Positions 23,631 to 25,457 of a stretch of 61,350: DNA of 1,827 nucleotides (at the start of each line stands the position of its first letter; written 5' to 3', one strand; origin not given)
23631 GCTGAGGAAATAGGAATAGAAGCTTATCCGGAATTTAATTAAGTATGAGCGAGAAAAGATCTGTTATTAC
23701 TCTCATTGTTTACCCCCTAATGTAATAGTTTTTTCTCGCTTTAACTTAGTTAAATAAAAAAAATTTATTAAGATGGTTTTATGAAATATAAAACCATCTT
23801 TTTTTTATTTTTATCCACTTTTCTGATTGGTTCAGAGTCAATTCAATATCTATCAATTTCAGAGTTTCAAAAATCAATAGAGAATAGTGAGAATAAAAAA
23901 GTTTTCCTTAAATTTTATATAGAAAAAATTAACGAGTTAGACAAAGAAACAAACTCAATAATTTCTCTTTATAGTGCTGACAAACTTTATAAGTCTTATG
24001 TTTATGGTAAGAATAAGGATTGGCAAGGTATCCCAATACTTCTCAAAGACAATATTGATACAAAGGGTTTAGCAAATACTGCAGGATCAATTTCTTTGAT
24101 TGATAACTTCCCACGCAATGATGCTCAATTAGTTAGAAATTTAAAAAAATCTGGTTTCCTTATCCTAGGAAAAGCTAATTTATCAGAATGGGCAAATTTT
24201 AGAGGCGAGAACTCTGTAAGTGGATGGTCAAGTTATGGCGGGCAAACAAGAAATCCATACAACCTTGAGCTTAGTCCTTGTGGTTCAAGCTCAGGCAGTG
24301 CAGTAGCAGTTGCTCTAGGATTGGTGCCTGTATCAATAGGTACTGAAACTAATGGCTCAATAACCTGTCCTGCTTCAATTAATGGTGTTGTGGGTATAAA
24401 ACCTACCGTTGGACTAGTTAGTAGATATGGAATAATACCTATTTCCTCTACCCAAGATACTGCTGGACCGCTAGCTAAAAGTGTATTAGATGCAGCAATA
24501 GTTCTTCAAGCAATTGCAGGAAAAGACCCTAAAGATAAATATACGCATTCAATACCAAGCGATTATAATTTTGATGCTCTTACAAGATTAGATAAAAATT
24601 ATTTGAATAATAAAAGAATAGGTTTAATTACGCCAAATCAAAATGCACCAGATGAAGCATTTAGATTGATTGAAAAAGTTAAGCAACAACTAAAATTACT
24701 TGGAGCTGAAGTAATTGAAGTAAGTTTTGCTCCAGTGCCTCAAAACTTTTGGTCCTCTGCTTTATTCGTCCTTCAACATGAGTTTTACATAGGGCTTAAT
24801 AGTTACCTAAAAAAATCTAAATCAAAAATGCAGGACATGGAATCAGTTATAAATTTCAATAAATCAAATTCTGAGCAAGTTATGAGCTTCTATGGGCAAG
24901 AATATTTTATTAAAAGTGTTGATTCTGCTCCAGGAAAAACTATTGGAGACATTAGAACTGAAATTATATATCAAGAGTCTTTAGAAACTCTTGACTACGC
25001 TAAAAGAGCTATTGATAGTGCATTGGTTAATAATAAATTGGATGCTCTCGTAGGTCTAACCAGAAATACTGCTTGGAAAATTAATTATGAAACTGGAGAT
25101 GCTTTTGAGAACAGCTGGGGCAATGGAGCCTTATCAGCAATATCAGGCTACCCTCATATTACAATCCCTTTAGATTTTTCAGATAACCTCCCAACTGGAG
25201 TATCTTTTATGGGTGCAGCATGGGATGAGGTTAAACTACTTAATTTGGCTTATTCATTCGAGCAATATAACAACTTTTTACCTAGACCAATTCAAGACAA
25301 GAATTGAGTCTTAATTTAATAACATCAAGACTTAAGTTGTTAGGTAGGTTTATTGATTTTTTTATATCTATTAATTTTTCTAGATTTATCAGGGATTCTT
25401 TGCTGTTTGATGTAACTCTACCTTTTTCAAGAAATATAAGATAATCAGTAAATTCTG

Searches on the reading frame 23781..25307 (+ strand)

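Call 29: search_protein_families(library=pfam, proteins=[window:23781-25307:+], max_evalue=0.00001)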
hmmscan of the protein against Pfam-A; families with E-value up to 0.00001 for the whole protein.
window:23781-25307:+ (508 aa): 1 family
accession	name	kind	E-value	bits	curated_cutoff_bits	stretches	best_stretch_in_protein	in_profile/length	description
PF01425.27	Amidase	-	5.5e-86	289.8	27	1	43-487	3-445/445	Amidase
